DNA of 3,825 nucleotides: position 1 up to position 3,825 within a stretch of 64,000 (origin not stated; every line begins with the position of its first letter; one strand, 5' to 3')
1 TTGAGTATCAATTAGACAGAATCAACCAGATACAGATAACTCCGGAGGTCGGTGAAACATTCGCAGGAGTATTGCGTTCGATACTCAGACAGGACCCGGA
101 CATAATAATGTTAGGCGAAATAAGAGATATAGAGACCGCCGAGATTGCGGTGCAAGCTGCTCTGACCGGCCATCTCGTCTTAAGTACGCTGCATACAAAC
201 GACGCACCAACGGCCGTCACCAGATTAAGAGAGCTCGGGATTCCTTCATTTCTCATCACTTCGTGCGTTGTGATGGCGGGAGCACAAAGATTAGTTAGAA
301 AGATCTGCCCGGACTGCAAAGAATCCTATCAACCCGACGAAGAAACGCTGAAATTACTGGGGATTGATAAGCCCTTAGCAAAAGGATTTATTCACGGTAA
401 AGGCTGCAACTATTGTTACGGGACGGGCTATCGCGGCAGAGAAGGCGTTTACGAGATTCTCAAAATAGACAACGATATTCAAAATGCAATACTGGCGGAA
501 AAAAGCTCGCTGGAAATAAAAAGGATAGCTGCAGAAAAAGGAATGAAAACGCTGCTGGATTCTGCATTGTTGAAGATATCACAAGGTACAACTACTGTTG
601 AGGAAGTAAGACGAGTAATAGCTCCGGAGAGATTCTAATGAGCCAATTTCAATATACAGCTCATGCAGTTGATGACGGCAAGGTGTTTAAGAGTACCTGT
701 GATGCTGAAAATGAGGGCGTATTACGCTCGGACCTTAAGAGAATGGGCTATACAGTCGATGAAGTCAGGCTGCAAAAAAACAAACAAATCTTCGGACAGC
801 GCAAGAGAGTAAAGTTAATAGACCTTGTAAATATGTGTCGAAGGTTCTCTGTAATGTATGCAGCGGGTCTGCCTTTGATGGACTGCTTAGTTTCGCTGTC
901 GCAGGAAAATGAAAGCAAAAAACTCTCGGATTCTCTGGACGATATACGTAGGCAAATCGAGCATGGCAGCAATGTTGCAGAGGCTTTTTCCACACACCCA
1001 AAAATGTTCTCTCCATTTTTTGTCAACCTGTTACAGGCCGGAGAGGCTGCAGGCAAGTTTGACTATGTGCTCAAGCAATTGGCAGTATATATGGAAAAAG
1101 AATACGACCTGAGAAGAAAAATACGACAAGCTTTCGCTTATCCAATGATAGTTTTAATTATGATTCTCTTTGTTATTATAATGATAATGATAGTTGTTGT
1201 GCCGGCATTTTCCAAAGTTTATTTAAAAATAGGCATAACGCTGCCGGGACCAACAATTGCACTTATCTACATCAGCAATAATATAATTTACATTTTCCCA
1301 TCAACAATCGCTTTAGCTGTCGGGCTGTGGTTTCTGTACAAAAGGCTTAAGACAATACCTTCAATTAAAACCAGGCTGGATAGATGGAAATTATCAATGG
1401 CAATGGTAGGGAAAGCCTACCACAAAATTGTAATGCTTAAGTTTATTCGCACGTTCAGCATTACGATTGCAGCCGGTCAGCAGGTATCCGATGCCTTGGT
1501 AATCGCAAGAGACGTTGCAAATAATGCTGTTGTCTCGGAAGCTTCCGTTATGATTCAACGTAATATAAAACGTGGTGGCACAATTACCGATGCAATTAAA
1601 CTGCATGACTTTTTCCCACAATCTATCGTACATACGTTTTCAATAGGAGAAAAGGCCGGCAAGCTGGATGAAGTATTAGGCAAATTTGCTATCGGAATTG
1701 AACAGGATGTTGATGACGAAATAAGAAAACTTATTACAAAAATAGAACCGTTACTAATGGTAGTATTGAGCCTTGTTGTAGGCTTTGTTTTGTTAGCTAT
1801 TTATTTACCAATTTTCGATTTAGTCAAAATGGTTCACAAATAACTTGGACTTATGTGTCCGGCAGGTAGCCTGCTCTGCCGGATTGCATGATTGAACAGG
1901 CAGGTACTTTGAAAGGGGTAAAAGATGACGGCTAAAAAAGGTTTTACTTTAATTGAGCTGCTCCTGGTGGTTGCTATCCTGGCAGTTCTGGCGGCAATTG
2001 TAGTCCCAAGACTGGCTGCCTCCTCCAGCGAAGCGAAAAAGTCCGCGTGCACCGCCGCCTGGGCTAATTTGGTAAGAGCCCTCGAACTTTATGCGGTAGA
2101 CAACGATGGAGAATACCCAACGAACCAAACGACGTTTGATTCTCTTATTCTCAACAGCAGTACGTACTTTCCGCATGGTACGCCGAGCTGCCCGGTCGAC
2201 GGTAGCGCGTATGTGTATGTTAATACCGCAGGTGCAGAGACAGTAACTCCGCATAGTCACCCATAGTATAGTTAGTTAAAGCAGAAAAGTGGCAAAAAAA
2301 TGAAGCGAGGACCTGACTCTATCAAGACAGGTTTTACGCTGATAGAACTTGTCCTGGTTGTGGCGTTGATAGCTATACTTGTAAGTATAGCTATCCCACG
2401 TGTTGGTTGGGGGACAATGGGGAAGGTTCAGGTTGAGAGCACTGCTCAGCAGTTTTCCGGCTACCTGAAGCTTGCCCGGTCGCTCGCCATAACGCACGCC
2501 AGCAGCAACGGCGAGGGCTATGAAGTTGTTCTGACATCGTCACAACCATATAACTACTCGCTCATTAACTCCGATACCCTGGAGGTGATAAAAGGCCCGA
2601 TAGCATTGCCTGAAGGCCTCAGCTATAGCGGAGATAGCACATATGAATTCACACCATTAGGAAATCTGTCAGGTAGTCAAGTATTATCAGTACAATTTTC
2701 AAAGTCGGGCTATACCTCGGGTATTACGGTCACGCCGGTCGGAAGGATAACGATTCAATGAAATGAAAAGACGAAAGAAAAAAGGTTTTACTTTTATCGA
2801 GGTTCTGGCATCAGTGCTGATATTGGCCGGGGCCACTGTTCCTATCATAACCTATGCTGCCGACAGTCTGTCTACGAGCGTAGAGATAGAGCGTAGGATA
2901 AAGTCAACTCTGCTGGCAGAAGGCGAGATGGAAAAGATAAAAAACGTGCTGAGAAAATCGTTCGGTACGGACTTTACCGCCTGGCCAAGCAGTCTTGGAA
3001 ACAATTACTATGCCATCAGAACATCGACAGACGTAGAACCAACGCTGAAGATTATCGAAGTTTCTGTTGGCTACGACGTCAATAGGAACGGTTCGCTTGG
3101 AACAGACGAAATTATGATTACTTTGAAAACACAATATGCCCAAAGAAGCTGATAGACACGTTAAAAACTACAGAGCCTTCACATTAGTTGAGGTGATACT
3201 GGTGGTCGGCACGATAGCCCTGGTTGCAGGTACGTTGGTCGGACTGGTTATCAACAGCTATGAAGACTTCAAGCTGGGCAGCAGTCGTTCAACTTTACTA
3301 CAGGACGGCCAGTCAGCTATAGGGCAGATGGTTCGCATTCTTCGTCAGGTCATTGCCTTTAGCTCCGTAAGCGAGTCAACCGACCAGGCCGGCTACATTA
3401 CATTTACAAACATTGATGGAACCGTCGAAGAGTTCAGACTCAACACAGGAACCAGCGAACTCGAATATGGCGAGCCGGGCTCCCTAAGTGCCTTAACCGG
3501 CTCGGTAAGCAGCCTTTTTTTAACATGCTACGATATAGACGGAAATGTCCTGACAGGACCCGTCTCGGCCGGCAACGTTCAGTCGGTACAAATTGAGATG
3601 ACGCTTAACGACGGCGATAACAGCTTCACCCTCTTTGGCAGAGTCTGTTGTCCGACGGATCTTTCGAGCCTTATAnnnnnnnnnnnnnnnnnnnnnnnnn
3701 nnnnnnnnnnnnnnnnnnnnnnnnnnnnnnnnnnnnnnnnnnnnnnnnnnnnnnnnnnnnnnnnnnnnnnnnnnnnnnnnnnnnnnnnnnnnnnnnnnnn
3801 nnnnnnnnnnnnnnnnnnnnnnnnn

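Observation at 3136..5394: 752-aa pseudopilin with LamG lectin domain and a nested jelly-roll module in the GspJ position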

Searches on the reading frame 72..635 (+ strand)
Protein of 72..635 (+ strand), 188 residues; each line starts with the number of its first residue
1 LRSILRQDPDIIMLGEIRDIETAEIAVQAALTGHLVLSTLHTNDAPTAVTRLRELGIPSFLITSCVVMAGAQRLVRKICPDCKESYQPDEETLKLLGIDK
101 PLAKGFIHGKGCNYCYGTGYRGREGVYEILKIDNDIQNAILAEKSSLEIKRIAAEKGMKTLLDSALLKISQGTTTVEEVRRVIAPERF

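Call 3: search_protein_families(library=pfam, proteins=[window:72-635:+], max_evalue=0.01)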
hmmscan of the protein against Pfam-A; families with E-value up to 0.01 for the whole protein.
window:72-635:+ (188 aa): 1 family
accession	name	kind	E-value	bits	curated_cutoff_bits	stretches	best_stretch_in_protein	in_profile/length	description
PF00437.27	T2SSE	-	9.4e-57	192.8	24.9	1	1-181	204-370/370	Type II/IV secretion system protein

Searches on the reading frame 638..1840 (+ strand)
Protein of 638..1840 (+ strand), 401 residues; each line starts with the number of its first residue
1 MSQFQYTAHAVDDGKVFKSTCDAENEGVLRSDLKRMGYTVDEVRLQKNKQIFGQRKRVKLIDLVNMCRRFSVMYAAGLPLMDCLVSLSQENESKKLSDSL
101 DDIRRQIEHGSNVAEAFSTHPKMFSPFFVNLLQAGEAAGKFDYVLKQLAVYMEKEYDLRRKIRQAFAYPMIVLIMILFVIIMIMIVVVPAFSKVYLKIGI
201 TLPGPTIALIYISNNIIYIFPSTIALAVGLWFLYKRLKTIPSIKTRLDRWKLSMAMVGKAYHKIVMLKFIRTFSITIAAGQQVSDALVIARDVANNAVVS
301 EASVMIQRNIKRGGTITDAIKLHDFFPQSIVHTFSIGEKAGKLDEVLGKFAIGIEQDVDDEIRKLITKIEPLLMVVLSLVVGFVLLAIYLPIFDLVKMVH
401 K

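Call 3: search_protein_families(library=pfam, proteins=[window:638-1840:+], max_evalue=0.01)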
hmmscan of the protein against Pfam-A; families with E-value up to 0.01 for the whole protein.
window:638-1840:+ (401 aa): 1 family
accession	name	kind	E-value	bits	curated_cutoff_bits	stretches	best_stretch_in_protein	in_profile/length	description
PF00482.28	T2SSF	-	9.5e-55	184.3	25.2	2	67-189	2-125/125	Type II secretion system (T2SS), protein F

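Call 71: search_protein_families(library=ncbifam, proteins=[window:638-1840:+], max_evalue=0.00001)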
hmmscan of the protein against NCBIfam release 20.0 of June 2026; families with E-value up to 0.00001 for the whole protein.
window:638-1840:+ (401 aa): 6 families
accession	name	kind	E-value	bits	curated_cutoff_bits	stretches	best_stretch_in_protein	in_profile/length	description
TIGR02120.1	GspF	equivalog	1.3e-83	281.5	424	1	4-399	1-401/401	type II secretion system inner membrane protein GspF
NF052606.1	T4PiliAsmPilCMyx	equivalog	2e-73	247.6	700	1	3-399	21-418/419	type IV pilus assembly protein PilC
NF052607.1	T4PiliAsmPilCThrm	equivalog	3.1e-73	247.2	700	1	1-398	1-403/406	type IV pilus assembly protein PilC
NF007861.0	PRK10573.1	equivalog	1.5e-62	211.9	401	1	13-398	15-397/401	protein transport protein HofC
NF047826.1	T3SSXpsF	equivalog_domain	1.1e-50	172.6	650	1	1-398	1-403/405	type II secretion system protein XpsF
NF041012.2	T4P_ComGB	equivalog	5.4e-37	127.9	240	1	65-396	5-331/332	competence type IV pilus assembly protein ComGB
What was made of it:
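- On Type II secretion system (as opposed to type IVa pilus): F: GspF 281 bits, PilC 248 bits (call 71).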

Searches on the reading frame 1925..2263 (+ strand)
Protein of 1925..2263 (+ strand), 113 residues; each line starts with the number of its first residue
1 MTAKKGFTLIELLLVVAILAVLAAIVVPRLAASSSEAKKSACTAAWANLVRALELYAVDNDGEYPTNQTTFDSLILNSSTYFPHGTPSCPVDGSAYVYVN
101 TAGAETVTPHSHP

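Call 3: search_protein_families(library=pfam, proteins=[window:1925-2263:+], max_evalue=0.01)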
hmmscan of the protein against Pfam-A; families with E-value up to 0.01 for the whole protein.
window:1925-2263:+ (113 aa): 2 families
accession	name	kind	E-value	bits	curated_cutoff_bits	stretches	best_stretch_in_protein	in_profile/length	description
PF07963.17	N_methyl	-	6.5e-08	32.3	21.2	1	1-26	1-26/27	Prokaryotic N-terminal methylation motif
PF08334.16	T2SSG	-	0.00029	21.3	21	1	31-99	3-77/108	Type II secretion system (T2SS), protein G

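Call 4: search_protein_families(library=ncbifam, proteins=[window:1925-2263:+], max_evalue=0.01)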
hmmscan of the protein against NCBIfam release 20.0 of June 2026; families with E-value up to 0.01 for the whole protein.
window:1925-2263:+ (113 aa): 13 families
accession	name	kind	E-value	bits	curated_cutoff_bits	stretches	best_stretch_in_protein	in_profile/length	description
TIGR01710.1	typeII_sec_gspG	equivalog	2e-14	53.8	88.85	1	5-77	1-72/134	type II secretion system major pseudopilin GspG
NF040999.1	pilin_ComGC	equivalog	4.5e-11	42.8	75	1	4-69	1-65/84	competence type IV pilus major pilin ComGC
TIGR02532.1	IV_pilin_GFxxxE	domain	7.9e-09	35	16.3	1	4-27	1-24/24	prepilin-type N-terminal cleavage/methylation domain-containing protein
NF007862.0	PRK10574.1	equivalog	8.5e-08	32.4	138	1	1-62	1-62/145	prepilin peptidase-dependent pilin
NF041775.1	typeIV_PilA_Myxo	equivalog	2.2e-07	31.1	400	1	4-51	10-57/214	type IV pilin protein PilA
TIGR01708.2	typeII_sec_gspH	equivalog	2.4e-07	30.9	80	1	5-41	2-40/169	type II secretion system minor pseudopilin GspH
NF041013.1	T4P_ComGE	equivalog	8e-06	25.9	49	1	4-40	3-39/83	competence type IV pilus minor pilin ComGE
TIGR02596.1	TIGR02596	subfamily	0.00011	22.3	70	1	7-38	1-32/196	Verru_Chthon cassette protein D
NF040982.1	ComGD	equivalog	0.00054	20.4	70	1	4-39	1-36/139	competence type IV pilus minor pilin ComGD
TIGR02599.1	TIGR02599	subfamily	0.0012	18.1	256.5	1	6-40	1-35/361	Verru_Chthon cassette protein C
TIGR01711.1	gspJ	equivalog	0.0022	17.8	64.85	1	5-56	1-53/192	type II secretion system minor pseudopilin GspJ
TIGR01707.1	gspI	equivalog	0.0025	18.3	44.35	1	6-37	1-31/101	type II secretion system minor pseudopilin GspI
NF007800.0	PRK10506.1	equivalog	0.0074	16.1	158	1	1-25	5-29/163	prepilin peptidase-dependent protein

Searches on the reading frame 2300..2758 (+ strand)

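Call 3: search_protein_families(library=pfam, proteins=[window:2300-2758:+], max_evalue=0.01)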
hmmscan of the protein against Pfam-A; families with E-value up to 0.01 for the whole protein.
window:2300-2758:+ (153 aa): 1 family
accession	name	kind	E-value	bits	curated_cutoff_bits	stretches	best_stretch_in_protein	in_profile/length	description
PF07963.17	N_methyl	-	8e-05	22.5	21.2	1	10-32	5-27/27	Prokaryotic N-terminal methylation motif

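Call 4: search_protein_families(library=ncbifam, proteins=[window:2300-2758:+], max_evalue=0.01)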
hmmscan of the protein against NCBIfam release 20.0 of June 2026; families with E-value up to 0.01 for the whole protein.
window:2300-2758:+ (153 aa): 11 families
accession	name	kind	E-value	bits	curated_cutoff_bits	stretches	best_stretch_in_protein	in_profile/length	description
NF040982.1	ComGD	equivalog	9.3e-10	39.1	70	1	10-136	2-123/139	competence type IV pilus minor pilin ComGD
TIGR01708.2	typeII_sec_gspH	equivalog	1.7e-08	34.7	80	1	10-67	2-58/169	type II secretion system minor pseudopilin GspH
TIGR02596.1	TIGR02596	subfamily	1.3e-07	31.9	70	1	12-66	1-54/196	Verru_Chthon cassette protein D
TIGR02532.1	IV_pilin_GFxxxE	domain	3.4e-06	26.7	16.3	1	10-32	2-24/24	prepilin-type N-terminal cleavage/methylation domain-containing protein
NF047827.1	T3SSXpsH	equivalog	1e-05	25.3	160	1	11-67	2-57/145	type II secretion system protein XpsH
NF041775.1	typeIV_PilA_Myxo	equivalog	1.5e-05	25.1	400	1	10-34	11-35/214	type IV pilin protein PilA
NF007862.0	PRK10574.1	equivalog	1.8e-05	24.9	138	1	9-34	4-29/145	prepilin peptidase-dependent pilin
NF007800.0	PRK10506.1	equivalog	4.9e-05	23.2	158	1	9-67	8-65/163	prepilin peptidase-dependent protein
NF040999.1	pilin_ComGC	equivalog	0.00014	22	75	1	10-35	2-27/84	competence type IV pilus major pilin ComGC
TIGR01710.1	typeII_sec_gspG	equivalog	0.00015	21.8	88.85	1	11-54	2-44/134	type II secretion system major pseudopilin GspG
NF041013.1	T4P_ComGE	equivalog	0.0034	17.5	49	1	11-34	5-28/83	competence type IV pilus minor pilin ComGE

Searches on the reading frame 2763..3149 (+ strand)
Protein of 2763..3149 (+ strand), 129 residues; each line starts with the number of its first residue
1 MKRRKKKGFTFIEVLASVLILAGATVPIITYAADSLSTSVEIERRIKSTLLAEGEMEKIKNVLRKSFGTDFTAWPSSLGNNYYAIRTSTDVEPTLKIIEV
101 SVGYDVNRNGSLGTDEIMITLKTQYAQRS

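Call 3: search_protein_families(library=pfam, proteins=[window:2763-3149:+], max_evalue=0.01)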
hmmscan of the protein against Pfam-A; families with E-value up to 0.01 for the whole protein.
window:2763-3149:+ (129 aa): 2 families
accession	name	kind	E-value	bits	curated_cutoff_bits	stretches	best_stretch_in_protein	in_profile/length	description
PF07963.17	N_methyl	-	8.1e-05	22.5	21.2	1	3-22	1-20/27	Prokaryotic N-terminal methylation motif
PF23657.1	DUF7151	-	0.0025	18.2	27.2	1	98-119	20-41/46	Domain of unknown function (DUF7151)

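Call 4: search_protein_families(library=ncbifam, proteins=[window:2763-3149:+], max_evalue=0.01)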
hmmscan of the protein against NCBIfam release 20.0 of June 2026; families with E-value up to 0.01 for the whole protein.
window:2763-3149:+ (129 aa): 4 families
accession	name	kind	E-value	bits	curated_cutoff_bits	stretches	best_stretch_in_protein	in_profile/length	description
NF041013.1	T4P_ComGE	equivalog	0.00084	19.4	49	1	5-58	2-55/83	competence type IV pilus minor pilin ComGE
TIGR02532.1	IV_pilin_GFxxxE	domain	0.0017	18.1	16.3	1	6-23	1-18/24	prepilin-type N-terminal cleavage/methylation domain-containing protein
NF006453.0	PRK08808.1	equivalog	0.0059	15.7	295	1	1-65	1-61/211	type II secretion system protein J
TIGR01707.1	gspI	equivalog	0.0092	16.5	44.35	0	8-60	1-53/101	type II secretion system minor pseudopilin GspI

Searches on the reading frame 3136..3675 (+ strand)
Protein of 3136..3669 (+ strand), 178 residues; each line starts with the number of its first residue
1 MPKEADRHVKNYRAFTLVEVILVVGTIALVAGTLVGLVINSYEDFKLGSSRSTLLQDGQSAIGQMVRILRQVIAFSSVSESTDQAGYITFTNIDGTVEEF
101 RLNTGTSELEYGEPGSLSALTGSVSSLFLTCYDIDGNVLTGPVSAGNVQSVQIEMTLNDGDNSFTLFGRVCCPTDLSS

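Call 15: search_protein_families(library=pfam, proteins=[window:3136-3669:+], max_evalue=10)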
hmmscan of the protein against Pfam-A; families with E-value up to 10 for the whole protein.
seq(178 aa): 2 families
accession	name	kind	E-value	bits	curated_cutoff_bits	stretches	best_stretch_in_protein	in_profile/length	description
PF07963.17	N_methyl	-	0.0013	18.7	21.2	1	10-34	2-26/27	Prokaryotic N-terminal methylation motif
PF12611.13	Flagellar_put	-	1.2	9.4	21.1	1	90-97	16-23/24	Putative flagellar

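Call 38: predict_structure(alignment_id=A2)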
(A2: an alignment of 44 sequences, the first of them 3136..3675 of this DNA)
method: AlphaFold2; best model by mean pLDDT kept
length: 180 residues; sequences in the alignment: 44
mean_pLDDT: 84.5   pTM: 0.66
mean pLDDT of the five models: 84.5, 83.5, 82.5, 81.9, 81.7
residues with pLDDT >= 90: 83; 70-90: 74; 50-70: 18; < 50: 5
segments of 3 or more residues with pLDDT < 50: 178-180
pLDDT, mean of each block of 10 residues (from residue 1): 54 77 93 89 78 87 92 88 91 93 93 93 91 88 77 91 89 59
secondary structure, 60 per line:
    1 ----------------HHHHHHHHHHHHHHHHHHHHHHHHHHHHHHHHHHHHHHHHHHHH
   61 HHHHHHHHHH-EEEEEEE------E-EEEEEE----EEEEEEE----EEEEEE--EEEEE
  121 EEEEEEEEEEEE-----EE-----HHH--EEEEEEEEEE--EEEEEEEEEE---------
elements in order: H17-70 E72-78 E87-92 E97-103 E108-113 E116-132 E150-159 E162-171
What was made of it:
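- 3178..3651 (+): Pilin module (aa 15-~172): long alpha1 helix plus beta-sheets, GspJ-class fold. AF2 pLDDT 84.5 (call 38).
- On Type IV pilin-like proteins (class III signal peptide, IPR012902/PF07963): AF2 helix 17-70 plus 7 strands, pLDDT 84.5 (call 38).
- Checked: Pilin segment: AlphaFold2 on aa 1-180 (pLDDT 84.5) gives a helix at 17-70 followed by a beta-sheet ending near aa 171 (call 38).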

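Call 41: fold_search(model_id=the predicted structure, library=pdb)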
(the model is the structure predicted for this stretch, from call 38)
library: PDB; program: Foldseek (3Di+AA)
matches with E <= 10: 1028; with E <= 0.001: 8
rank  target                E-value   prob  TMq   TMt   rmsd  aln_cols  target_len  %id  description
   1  3cfi_E                3.7e-05  1.00  0.54  0.60   4.6       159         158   17  Nanobody-aided structure determination of the EPSI:EPSJ pseudopilin heterdimer from Vibrio Vulnificus (released 2009-01-13)
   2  3cfi_H                6.4e-05  1.00  0.54  0.61   4.1       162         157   17  Nanobody-aided structure determination of the EPSI:EPSJ pseudopilin heterdimer from Vibrio Vulnificus (released 2009-01-13)
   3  2ret_B                1.0e-04  1.00  0.52  0.58   4.6       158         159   16  The crystal structure of a binary complex of two pseudopilins: EpsI and EpsJ from the Type 2 Secretion System of Vibri (released 2008-02-05)
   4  3cfi_B                1.1e-04  1.00  0.54  0.60   4.1       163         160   16  Nanobody-aided structure determination of the EPSI:EPSJ pseudopilin heterdimer from Vibrio Vulnificus (released 2009-01-13)
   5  3cfi_K                1.2e-04  1.00  0.53  0.61   4.6       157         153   16  Nanobody-aided structure determination of the EPSI:EPSJ pseudopilin heterdimer from Vibrio Vulnificus (released 2009-01-13)
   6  2ret_F                1.7e-04  1.00  0.51  0.58   4.7       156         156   16  The crystal structure of a binary complex of two pseudopilins: EpsI and EpsJ from the Type 2 Secretion System of Vibri (released 2008-02-05)
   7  2ret_D                2.6e-04  1.00  0.51  0.58   4.7       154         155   16  The crystal structure of a binary complex of two pseudopilins: EpsI and EpsJ from the Type 2 Secretion System of Vibri (released 2008-02-05)
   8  2ret_H                3.1e-04  1.00  0.52  0.59   4.7       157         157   17  The crystal structure of a binary complex of two pseudopilins: EpsI and EpsJ from the Type 2 Secretion System of Vibri (released 2008-02-05)
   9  5bw0_G                1.3e-03  1.00  0.49  0.54   4.1       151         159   13  The crystal structure of minor pseudopilin binary complex of XcpV and XcpW from the Type 2 secretion system of Pseudom (released 2016-07-20)
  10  3ci0_J                9.8e-03  1.00  0.46  0.53   4.9       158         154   11  The Crystal Structure of the GspK-GspI-GspJ complex from enterotoxigenic Escherichia coli Type 2 Secretion System (released 2008-04-29)
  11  9hau_AA               3.8e-02  0.30  0.13  0.19  16.3       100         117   10  pT=3 virus-like particle of ssRNA phage Hubei14 coat protein (released 2024-11-13)
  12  6dxu_D                1.7e-01  0.16  0.18  0.06  11.4       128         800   13  Crystal Structure of Parabacteroides merdae Beta-Glucuronidase (GUS) (released 2019-02-27)
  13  9nrx_J                1.7e-01  0.13  0.16  0.11  11.4       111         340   13  Venezuelan Equine Encephalitis Virus in complex with the single domain antibody V2B3 (released 2025-12-03)
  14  6hxv_B                1.9e-01  0.21  0.20  0.21  13.8       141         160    9  Crystal structure of the head and coiled-coil domains of zebrafish CCDC61 (F129E/D130A) (released 2020-04-29)
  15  6dxu_C                2.1e-01  0.15  0.18  0.06  11.4       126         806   13  Crystal Structure of Parabacteroides merdae Beta-Glucuronidase (GUS) (released 2019-02-27)
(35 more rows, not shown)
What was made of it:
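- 3178..3651 (+): Foldseek PDB top 10 are all EpsJ (3cfi, 2ret), XcpW (5bw0) and GspJ (3ci0_J), with E down to 3.7e-5 and TM 0.54/0.60 (call 41).
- On GspJ/PulJ minor pseudopilin: Nothing else is significant (call 41).
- Closest known: GspJ / EpsJ / XcpW minor pseudopilins of the T2SS tip complex. Same: Predicted fold of aa 15-172 (call 41).
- A specific GspJ fold (call 41).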
